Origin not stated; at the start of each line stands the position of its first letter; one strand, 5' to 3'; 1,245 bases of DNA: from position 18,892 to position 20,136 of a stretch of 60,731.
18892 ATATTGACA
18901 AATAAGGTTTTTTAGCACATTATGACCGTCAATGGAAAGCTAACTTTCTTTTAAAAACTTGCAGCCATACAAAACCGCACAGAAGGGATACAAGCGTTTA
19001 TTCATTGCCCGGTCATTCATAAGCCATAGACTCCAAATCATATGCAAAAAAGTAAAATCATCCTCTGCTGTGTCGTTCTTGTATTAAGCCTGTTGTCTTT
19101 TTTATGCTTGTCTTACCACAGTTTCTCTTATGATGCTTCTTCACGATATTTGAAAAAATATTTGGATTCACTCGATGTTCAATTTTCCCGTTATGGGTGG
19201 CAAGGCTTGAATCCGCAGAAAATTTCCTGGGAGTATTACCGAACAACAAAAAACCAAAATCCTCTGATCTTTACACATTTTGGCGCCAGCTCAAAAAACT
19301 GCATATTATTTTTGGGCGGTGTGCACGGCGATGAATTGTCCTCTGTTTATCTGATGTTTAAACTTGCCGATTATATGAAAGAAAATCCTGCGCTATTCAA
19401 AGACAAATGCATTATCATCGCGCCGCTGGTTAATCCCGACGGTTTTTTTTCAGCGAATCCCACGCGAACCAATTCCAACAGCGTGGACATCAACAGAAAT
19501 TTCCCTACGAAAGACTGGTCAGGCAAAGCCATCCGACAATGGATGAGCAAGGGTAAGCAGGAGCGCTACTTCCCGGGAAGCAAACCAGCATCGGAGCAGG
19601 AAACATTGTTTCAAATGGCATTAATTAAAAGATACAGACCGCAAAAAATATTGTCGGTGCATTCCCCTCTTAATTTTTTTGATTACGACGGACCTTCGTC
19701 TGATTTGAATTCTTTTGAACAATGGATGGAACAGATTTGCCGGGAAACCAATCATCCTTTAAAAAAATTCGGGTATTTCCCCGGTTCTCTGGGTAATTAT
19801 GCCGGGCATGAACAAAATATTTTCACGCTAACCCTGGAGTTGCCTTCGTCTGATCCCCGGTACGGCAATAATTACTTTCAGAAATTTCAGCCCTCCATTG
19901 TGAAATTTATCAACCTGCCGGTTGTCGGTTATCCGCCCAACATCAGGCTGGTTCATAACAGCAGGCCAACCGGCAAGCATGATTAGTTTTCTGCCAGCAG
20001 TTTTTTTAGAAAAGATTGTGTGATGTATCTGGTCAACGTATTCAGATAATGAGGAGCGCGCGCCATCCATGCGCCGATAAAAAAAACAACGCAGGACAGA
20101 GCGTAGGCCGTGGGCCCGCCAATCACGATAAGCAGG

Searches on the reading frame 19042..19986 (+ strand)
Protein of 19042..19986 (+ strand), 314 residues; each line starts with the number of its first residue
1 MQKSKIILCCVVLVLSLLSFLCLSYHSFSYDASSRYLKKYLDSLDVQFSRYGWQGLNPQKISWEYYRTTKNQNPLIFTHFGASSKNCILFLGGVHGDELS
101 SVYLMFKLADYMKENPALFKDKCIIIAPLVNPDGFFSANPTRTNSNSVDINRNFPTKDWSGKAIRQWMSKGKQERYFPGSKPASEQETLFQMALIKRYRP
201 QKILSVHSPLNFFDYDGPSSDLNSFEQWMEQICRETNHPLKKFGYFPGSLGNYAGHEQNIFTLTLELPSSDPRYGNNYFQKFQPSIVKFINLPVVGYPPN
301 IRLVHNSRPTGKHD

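Call 24: search_protein_families(library=pfam, proteins=[window:19042-19986:+], max_evalue=0.1)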
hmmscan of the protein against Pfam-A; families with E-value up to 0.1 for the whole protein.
window:19042-19986:+ (314 aa): 4 families
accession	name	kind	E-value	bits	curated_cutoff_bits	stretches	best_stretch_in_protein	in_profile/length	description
PF00246.29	Peptidase_M14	-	5.2e-16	59.5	21.6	1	82-209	43-184/286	Zinc carboxypeptidase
PF24827.1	AstE_AspA_cat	-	1.5e-07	31.6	25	1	88-159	5-69/192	Succinylglutamate desuccinylase/Aspartoacylase catalytic domain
PF10994.13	DUF2817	-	0.005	16.8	23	1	84-155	50-119/341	Protein of unknown function (DUF2817)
PF24838.2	8xMP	-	0.021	15.1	30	1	6-72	53-115/136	Octameric membrane protein family (8xMP)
